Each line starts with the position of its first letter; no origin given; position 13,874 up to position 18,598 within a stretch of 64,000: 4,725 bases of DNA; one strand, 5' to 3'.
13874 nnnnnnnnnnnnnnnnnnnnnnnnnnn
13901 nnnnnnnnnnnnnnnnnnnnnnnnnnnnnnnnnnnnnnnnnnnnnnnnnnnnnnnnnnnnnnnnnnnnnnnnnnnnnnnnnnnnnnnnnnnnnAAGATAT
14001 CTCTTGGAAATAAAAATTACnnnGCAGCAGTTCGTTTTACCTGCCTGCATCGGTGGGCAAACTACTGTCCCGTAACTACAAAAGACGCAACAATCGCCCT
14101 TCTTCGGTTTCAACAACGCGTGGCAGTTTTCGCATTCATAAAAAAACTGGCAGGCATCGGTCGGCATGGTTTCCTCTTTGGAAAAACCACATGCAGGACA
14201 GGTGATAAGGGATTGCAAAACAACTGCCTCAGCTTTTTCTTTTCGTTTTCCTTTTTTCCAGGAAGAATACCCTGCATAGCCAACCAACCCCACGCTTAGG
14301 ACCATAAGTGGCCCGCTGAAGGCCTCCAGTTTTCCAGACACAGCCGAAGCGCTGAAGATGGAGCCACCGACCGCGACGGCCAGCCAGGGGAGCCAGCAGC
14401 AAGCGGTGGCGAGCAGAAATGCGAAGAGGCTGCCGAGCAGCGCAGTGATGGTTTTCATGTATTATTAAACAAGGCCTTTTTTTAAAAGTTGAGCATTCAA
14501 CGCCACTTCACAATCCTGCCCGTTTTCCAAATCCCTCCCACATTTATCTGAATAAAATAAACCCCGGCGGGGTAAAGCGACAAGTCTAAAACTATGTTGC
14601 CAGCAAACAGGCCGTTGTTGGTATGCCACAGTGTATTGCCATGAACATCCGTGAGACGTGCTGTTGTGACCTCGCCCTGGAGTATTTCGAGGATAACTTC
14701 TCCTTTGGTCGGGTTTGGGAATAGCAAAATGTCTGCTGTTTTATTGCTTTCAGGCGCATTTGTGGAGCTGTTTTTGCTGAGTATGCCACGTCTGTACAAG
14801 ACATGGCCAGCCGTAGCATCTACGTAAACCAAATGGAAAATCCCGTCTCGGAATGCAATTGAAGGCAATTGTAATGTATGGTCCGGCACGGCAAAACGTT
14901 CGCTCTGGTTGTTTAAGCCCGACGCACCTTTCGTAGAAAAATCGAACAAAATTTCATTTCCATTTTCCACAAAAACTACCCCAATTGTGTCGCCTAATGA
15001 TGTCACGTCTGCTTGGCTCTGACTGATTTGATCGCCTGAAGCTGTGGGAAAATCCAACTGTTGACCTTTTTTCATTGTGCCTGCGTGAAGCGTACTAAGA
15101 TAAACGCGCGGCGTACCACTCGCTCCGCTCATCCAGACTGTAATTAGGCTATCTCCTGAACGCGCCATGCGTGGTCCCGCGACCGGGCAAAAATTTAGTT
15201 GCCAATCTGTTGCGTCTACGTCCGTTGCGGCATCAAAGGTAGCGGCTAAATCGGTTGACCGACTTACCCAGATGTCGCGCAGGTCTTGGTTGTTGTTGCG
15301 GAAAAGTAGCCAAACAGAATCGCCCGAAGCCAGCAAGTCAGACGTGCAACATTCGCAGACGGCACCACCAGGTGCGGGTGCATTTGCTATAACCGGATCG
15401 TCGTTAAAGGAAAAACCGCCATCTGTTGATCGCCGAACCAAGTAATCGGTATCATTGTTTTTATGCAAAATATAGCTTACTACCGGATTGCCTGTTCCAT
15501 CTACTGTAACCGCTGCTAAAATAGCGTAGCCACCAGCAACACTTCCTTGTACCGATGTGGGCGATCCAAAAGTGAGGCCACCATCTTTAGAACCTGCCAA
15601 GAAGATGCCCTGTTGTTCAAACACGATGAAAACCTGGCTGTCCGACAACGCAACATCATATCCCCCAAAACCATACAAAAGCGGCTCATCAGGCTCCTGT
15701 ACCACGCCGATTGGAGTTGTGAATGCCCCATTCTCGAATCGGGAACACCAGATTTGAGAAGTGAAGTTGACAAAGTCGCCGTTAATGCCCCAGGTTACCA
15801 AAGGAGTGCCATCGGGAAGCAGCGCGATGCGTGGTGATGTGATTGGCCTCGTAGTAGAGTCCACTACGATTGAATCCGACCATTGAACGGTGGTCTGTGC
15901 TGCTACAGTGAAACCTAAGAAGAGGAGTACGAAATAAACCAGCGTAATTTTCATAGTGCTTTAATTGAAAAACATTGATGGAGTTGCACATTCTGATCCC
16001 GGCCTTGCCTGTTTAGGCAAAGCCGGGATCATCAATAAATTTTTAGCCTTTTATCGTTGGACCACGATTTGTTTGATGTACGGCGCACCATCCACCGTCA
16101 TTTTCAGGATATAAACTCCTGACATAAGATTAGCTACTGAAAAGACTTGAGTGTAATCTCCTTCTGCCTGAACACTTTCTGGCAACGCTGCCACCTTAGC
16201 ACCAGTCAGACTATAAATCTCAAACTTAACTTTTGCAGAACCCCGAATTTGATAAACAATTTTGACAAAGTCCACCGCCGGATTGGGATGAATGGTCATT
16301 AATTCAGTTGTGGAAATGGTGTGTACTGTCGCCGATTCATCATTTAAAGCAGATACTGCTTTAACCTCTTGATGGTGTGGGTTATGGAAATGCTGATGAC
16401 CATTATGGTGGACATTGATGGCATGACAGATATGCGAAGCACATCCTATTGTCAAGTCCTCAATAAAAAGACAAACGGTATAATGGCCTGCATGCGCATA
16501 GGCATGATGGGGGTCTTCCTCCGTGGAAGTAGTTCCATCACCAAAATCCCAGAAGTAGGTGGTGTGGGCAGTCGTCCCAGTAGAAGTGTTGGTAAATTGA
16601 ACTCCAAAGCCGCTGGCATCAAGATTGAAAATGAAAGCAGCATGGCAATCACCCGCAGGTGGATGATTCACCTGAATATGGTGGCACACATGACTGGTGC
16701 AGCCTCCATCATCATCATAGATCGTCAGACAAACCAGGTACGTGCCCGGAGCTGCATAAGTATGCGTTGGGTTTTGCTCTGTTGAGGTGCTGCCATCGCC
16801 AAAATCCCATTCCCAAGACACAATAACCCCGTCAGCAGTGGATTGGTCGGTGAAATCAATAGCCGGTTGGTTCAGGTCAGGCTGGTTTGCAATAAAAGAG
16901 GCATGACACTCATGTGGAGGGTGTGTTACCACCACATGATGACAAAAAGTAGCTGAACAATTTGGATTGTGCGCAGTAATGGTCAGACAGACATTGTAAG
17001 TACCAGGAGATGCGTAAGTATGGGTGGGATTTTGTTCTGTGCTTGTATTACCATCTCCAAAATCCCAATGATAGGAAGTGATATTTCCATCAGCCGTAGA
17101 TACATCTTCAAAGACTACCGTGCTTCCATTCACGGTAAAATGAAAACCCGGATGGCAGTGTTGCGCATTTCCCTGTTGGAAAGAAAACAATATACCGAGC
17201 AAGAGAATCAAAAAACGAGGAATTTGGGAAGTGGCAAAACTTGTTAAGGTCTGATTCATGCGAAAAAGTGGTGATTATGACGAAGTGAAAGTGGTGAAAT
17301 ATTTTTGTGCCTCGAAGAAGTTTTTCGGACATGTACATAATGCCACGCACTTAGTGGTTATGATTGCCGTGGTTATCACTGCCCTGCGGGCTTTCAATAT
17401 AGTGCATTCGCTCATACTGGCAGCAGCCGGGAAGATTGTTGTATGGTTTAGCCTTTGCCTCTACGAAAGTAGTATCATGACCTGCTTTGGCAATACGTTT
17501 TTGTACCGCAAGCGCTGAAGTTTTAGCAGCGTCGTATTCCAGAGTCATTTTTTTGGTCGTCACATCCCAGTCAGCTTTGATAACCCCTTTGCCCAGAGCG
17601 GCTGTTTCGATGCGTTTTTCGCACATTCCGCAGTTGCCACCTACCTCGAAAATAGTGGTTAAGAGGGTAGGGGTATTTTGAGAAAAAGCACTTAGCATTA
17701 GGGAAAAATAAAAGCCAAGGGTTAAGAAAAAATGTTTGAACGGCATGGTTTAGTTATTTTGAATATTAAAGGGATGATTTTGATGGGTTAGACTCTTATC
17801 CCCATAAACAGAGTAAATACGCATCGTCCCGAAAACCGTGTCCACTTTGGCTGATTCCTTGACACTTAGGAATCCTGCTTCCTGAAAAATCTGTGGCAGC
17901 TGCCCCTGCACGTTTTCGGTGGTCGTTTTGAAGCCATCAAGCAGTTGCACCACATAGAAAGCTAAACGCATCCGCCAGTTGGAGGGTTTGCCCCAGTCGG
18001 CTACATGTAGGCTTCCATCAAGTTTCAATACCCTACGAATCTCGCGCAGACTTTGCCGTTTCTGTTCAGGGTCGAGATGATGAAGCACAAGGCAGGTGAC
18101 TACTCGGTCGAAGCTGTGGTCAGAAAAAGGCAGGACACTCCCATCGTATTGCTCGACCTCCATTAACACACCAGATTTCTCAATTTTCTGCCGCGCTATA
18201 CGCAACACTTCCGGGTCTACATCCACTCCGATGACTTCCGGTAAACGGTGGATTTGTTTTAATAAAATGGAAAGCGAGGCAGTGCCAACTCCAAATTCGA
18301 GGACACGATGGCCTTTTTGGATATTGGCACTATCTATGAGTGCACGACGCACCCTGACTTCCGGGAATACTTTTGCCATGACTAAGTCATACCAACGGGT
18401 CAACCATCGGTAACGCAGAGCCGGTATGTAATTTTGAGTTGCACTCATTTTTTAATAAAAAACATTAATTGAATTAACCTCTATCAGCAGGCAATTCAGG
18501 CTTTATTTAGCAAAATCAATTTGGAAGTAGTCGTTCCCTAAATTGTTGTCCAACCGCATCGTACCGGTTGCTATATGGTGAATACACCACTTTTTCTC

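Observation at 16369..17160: PKD domains turned into a Cys/His-studded surface array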

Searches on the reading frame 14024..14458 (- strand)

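Call 4: search_protein_families(library=pfam, proteins=[window:14024-14458:-], max_evalue=0.01)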
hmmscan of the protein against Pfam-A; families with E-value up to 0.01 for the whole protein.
window:14024-14458:- (145 aa): 0 families

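Call 48: search_protein_families(library=ncbifam, proteins=[window:14024-14458:-], max_evalue=0.001)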
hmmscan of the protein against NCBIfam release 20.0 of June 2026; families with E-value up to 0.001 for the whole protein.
window:14024-14458:- (145 aa): 2 families
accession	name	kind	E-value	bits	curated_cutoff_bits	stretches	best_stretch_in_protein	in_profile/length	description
NF041374.1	GDCCVxC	domain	5.5e-31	106.6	40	1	83-139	1-57/58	GDCCVxC domain-containing (seleno)protein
NF033556.1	MerTP_fusion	equivalog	0.00035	20.2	180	1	10-74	2-64/186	mercuric transport protein MerTP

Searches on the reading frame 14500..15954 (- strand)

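Call 4: search_protein_families(library=pfam, proteins=[window:14500-15954:-], max_evalue=0.01)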
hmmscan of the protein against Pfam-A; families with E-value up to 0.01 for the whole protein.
window:14500-15954:- (485 aa): 2 families
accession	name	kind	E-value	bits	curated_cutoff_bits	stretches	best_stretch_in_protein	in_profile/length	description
PF18962.6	Por_Secre_tail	-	2.3e-07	31.4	27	1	411-476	1-68/75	Secretion system C-terminal sorting domain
PF13088.12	BNR_2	-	0.0069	16.2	31.4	0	121-247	86-205/277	BNR repeat-like domain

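Call 48: search_protein_families(library=ncbifam, proteins=[window:14500-15954:-], max_evalue=0.001)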
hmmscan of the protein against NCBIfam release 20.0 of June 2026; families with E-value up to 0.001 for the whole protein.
window:14500-15954:- (485 aa): 1 family
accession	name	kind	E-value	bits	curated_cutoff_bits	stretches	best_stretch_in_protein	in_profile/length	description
TIGR04183.1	Por_Secre_tail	domain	1e-09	38.2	23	1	411-483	1-71/72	T9SS type A sorting domain-containing protein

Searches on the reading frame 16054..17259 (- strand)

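Call 4: search_protein_families(library=pfam, proteins=[window:16054-17259:-], max_evalue=0.01)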
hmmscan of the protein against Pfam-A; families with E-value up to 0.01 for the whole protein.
window:16054-17259:- (402 aa): 6 families
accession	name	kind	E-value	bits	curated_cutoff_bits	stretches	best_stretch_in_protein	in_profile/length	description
PF18911.6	PKD_4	-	8.4e-54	180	27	3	134-190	22-78/85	PKD domain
PF00801.26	PKD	-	4.5e-36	123.1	23.5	3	41-103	10-74/80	PKD domain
PF18962.6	Por_Secre_tail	-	7.5e-10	39.4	27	1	323-400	1-75/75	Secretion system C-terminal sorting domain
PF22352.2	K319L-like_PKD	-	2.6e-07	31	27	0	44-88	8-62/84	K319L-like, PKD domain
PF16820.11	PKD_3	-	0.0044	17.3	26.3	0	52-93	26-65/68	PKD-like domain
PF21764.3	Invasin_D4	-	0.0095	16.9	27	0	23-98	8-76/88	Invasin, domain 4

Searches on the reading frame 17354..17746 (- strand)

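Call 4: search_protein_families(library=pfam, proteins=[window:17354-17746:-], max_evalue=0.01)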
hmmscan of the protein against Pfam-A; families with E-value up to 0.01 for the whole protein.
window:17354-17746:- (131 aa): 1 family
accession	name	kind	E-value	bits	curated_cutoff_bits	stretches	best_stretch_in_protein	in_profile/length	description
PF00403.32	HMA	-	2.7e-07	31.3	24.8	1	38-91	8-62/62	Heavy-metal-associated domain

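Call 48: search_protein_families(library=ncbifam, proteins=[window:17354-17746:-], max_evalue=0.001)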
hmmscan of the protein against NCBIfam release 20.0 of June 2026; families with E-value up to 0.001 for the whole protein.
window:17354-17746:- (131 aa): 4 families
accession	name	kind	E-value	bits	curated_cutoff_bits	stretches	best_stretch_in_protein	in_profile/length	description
TIGR02052.1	MerP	equivalog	2.7e-05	24.6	92.55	1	33-93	27-89/92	mercury resistance system periplasmic binding protein MerP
NF033556.1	MerTP_fusion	equivalog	4.1e-05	23.3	180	1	25-91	116-184/186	mercuric transport protein MerTP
NF033795.1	chaper_CopZ_Bs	exception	0.00042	20.4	91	1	35-92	6-65/66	copper chaperone CopZ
TIGR00003.1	TIGR00003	subfamily_domain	0.00072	19.7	62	1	38-91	10-64/66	copper ion binding protein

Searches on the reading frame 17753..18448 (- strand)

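Call 4: search_protein_families(library=pfam, proteins=[window:17753-18448:-], max_evalue=0.01)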
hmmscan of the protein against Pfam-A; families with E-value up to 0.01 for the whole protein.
window:17753-18448:- (232 aa): 15 families
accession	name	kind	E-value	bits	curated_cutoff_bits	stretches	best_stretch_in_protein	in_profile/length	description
PF13649.12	Methyltransf_25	-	1.8e-20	73.9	27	1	49-145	1-97/97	Methyltransferase domain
PF08241.18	Methyltransf_11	-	1e-19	71.4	21.2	1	50-147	1-93/95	Methyltransferase domain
PF01209.24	Ubie_methyltran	-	2.1e-15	57.2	20.1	1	34-165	36-167/233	ubiE/COQ5 methyltransferase family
PF13847.12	Methyltransf_31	-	1.1e-13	51.5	27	1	44-153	2-113/145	Methyltransferase domain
PF08242.18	Methyltransf_12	-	3.8e-13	50.4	30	1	50-146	1-97/98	Methyltransferase domain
PF13489.12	Methyltransf_23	-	9.1e-09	35.7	27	1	41-193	18-159/164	Methyltransferase domain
PF02353.26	CMAS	-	1.4e-05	25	27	1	35-149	52-164/273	Mycolic acid cyclopropane synthetase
PF05148.21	Methyltransf_8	-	2e-05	25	27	1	96-152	106-159/219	Hypothetical methyltransferase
PF05175.20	MTS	-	0.00061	19.9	23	1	37-119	23-105/170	Methyltransferase small domain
PF01135.25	PCMT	-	0.001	19.3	20.3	1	39-94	67-123/210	Protein-L-isoaspartate(D-aspartate) O-methyltransferase (PCMT)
PF01170.24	UPF0020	-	0.0012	19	22.3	1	67-118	75-127/197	RMKL-like, methyltransferase domain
PF02475.24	TRM5-TYW2_MTfase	-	0.0021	18.4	28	1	42-122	33-114/164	TRM5/TYW2 methyltransferase domain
PF06325.19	PrmA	-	0.0021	18.1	22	1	43-119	159-233/296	Ribosomal protein L11 methyltransferase (PrmA)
PF12847.13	Methyltransf_18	-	0.0026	18.2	27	1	42-116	11-86/151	Methyltransferase domain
PF07021.18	MetW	-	0.003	17.7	21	1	42-141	10-102/193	Methionine biosynthesis protein MetW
